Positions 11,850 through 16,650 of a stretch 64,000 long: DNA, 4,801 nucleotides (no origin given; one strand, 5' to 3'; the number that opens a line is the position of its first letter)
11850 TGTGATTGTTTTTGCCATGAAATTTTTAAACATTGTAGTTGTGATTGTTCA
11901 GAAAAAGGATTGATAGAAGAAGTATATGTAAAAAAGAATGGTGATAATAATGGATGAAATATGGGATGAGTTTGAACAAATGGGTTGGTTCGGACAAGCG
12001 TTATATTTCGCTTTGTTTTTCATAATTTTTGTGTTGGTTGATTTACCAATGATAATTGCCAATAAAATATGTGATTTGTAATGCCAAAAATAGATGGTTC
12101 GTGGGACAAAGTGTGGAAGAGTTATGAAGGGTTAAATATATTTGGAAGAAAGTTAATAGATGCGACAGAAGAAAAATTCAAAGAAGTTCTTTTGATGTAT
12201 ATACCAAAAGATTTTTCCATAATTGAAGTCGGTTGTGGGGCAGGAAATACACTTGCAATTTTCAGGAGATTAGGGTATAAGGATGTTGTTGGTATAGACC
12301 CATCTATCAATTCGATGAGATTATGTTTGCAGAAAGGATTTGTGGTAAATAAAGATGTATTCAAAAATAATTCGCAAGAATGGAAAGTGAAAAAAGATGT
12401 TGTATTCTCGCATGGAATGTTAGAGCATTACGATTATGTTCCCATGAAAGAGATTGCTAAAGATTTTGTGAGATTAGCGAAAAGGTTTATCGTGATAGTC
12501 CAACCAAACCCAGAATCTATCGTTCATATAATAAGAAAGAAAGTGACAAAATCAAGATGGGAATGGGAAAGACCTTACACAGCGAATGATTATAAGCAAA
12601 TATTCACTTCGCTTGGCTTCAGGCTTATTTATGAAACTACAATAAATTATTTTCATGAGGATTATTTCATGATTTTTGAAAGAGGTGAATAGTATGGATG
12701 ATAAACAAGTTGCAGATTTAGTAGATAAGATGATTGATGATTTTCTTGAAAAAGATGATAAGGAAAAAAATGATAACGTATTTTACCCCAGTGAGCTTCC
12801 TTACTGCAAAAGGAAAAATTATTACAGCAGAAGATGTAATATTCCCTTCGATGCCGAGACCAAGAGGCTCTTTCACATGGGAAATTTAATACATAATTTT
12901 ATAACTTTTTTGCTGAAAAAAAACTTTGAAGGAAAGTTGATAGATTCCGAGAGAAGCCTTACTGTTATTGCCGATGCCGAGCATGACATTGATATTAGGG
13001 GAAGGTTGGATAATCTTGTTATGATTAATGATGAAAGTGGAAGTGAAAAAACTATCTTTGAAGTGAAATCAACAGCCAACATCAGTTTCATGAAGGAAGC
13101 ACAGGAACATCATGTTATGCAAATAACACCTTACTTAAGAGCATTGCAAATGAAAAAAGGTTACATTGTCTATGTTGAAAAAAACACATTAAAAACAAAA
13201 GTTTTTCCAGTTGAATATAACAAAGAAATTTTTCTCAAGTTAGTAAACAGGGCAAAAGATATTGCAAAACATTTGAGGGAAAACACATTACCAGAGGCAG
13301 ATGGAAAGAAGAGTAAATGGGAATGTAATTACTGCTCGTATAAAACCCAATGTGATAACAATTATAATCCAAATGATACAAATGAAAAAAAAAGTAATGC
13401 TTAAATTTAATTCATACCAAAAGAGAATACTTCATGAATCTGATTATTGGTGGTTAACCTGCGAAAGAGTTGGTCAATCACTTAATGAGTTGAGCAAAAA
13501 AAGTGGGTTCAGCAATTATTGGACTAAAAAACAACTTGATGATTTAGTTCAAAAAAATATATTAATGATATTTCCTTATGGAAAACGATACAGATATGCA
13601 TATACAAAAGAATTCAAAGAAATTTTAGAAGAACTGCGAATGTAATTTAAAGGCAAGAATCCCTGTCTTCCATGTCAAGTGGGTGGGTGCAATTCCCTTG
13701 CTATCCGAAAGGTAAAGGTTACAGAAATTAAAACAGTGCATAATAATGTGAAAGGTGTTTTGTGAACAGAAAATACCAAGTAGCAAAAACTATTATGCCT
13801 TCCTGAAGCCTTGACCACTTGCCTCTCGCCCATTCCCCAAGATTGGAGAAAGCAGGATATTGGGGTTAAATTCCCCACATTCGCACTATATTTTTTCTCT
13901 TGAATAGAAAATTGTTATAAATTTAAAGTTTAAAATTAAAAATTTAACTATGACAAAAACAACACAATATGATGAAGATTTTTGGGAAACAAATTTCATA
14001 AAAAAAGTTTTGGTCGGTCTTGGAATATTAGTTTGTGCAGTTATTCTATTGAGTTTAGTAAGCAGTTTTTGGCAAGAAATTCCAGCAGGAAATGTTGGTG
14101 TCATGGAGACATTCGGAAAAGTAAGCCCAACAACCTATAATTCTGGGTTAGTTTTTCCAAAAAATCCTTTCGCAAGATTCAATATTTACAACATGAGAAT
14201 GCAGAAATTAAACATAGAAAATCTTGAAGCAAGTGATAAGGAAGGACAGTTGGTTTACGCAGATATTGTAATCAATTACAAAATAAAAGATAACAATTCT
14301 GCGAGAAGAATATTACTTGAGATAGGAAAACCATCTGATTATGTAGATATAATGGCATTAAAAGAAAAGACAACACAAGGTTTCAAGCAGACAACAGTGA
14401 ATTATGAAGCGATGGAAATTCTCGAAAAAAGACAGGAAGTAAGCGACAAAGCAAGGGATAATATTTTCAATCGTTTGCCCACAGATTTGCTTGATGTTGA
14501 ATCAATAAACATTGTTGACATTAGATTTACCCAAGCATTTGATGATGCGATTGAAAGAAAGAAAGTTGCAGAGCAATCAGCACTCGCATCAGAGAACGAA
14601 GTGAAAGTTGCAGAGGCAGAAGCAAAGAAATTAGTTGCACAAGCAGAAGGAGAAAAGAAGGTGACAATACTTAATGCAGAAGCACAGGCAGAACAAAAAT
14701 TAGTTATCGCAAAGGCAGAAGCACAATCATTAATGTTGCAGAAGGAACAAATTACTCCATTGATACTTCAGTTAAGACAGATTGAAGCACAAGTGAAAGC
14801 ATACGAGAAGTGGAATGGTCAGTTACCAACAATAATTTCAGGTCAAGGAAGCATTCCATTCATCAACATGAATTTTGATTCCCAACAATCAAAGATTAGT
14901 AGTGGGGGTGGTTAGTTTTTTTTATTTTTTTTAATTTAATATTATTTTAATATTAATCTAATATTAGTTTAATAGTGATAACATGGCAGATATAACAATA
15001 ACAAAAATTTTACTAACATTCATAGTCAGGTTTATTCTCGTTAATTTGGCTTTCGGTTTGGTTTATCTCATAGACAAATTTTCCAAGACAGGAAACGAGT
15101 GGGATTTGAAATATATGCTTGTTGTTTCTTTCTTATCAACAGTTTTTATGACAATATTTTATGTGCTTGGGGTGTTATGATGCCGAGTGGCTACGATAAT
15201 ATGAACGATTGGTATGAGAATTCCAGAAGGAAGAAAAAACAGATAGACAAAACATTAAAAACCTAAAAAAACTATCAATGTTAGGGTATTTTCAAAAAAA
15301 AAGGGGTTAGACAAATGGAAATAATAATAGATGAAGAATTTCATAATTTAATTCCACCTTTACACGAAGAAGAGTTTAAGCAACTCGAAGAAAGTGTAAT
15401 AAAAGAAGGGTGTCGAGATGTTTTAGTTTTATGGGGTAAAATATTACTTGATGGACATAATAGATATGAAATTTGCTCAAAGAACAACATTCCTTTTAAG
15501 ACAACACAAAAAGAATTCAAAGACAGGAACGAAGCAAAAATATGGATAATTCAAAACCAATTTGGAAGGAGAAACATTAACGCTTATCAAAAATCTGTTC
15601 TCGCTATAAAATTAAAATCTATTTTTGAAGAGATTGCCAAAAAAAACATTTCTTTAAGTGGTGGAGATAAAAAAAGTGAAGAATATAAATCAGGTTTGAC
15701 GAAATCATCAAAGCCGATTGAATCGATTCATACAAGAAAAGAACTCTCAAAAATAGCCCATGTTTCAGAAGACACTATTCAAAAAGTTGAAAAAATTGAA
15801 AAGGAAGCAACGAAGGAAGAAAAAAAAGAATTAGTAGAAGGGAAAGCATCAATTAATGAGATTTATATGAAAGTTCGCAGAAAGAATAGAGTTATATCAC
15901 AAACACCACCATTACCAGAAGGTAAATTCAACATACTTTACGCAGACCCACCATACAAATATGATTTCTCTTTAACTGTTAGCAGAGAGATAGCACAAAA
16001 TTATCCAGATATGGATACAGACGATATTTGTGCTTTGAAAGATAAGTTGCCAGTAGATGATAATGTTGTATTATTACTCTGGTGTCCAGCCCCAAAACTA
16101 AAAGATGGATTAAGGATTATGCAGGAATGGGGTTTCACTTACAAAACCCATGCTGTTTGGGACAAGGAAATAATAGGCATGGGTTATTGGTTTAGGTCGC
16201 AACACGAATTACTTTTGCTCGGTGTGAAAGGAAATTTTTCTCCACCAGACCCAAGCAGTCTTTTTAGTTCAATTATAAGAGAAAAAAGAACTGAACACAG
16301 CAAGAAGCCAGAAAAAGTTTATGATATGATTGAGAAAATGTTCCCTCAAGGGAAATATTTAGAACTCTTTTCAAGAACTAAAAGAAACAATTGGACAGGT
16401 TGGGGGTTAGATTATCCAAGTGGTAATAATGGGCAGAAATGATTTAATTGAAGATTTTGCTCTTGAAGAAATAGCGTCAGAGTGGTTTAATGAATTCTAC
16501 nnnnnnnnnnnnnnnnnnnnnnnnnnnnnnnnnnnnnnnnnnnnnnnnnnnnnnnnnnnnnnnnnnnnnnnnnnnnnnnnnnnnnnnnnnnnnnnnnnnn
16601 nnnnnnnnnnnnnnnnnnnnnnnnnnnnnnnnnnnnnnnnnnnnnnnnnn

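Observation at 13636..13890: About 250-nt GC-enriched ORF-free segment with terminal inverted repeat: candidate structured RNA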

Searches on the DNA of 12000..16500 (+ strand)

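Call 13: search_dna_similar(query=window:12000-16500:+, collection=phages, mode=distant)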
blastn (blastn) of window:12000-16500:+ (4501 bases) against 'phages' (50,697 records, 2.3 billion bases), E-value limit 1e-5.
Records with a match: 1; places in all: 1; records where one place covers at least 80% of the query: 0.
Best place of each record, by identity: 60-80% 1.
By first word of the organism name: bajarodcaudo 1.
By host as written in the record: Peromyscus fraterculus 1.
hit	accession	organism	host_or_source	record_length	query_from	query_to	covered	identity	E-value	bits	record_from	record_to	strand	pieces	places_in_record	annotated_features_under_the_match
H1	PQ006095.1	bajarodcaudo virus 4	Peromyscus fraterculus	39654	3317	3618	7%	67.0%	1e-14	90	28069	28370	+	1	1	putative chromosome partitioning protein ParB | putative restriction endonuclease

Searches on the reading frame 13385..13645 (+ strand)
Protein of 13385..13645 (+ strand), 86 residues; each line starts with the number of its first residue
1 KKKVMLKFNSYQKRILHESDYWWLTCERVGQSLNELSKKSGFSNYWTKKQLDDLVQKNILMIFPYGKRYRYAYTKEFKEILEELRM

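Call 12: search_protein_families(library=pfam, proteins=[window:13385-13645:+], max_evalue=0.01)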
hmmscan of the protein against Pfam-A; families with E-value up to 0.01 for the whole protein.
window:13385-13645:+ (86 aa): 0 families

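Call 38: find_homologous_proteins(query=window:13397-13642:+, max_evalue=0.001)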
Query window:13397-13642:+ (82 aa): 1 proteins with E <= 0.001 among 3 candidates.
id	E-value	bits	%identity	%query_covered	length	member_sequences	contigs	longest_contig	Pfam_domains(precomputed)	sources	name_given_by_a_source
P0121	4.7e-49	181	100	100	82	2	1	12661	-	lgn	-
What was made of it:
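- The upstream ORF is an orphan (call 38).
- Tried and rejected: The upstream 82-aa ORF is an orphan (call 38).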
